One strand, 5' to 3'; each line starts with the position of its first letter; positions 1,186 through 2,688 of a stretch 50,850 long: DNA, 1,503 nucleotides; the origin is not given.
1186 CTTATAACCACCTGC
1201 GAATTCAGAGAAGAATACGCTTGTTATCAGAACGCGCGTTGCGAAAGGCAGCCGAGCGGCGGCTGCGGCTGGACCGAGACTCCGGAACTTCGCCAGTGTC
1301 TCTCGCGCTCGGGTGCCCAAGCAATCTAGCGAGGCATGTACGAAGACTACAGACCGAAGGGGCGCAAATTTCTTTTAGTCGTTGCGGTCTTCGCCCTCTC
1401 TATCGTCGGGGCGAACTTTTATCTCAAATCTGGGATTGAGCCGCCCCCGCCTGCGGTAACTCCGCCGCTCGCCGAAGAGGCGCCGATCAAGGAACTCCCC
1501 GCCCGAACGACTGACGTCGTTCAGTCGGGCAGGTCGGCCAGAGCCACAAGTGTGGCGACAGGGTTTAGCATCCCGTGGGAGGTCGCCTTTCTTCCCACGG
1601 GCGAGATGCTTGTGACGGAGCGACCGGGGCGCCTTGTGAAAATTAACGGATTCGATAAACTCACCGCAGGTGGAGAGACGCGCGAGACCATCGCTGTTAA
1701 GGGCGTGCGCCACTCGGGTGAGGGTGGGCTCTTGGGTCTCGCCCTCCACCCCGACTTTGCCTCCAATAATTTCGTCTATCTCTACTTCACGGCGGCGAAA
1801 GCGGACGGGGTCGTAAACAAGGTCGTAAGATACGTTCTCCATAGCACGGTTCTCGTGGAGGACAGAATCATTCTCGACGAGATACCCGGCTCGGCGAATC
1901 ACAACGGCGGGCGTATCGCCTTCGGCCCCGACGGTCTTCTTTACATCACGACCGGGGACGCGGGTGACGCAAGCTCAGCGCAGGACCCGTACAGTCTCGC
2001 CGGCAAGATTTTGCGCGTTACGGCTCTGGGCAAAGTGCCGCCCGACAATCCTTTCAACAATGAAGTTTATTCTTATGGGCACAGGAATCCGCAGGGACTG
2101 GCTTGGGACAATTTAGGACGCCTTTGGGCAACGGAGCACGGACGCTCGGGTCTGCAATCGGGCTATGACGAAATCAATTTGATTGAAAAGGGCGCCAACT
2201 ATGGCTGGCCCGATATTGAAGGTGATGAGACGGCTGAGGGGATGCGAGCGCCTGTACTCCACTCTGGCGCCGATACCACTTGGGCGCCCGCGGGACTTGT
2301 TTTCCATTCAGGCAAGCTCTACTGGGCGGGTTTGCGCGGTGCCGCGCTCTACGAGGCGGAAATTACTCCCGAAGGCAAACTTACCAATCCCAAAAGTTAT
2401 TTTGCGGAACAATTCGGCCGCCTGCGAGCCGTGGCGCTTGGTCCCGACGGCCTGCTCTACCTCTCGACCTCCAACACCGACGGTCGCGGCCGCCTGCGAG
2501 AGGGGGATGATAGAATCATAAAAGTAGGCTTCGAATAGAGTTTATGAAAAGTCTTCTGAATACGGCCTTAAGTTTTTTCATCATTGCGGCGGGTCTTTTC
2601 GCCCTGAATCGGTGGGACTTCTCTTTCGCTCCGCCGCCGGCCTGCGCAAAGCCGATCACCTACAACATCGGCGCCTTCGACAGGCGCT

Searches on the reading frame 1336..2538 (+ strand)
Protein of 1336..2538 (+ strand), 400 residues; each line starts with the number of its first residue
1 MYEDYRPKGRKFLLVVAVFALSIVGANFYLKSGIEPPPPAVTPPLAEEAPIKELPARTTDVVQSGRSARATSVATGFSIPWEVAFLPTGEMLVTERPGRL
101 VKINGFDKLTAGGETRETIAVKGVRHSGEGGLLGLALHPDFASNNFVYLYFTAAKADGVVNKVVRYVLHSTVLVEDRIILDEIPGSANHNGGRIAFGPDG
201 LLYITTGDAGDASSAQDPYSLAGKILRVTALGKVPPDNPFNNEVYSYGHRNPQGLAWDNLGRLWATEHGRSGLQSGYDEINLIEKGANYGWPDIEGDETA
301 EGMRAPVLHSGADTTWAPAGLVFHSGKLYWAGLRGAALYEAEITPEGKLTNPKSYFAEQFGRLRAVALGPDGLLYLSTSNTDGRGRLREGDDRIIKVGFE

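Call 27: search_protein_families(library=pfam, proteins=[window:1336-2538:+], max_evalue=0.001)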
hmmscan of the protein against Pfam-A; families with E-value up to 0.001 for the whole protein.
window:1336-2538:+ (400 aa): 1 family
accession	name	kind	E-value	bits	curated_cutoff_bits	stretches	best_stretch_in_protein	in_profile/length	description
PF07995.17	GSDH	-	1.1e-80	271.9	25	1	78-384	2-329/332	Glucose / Sorbosone dehydrogenase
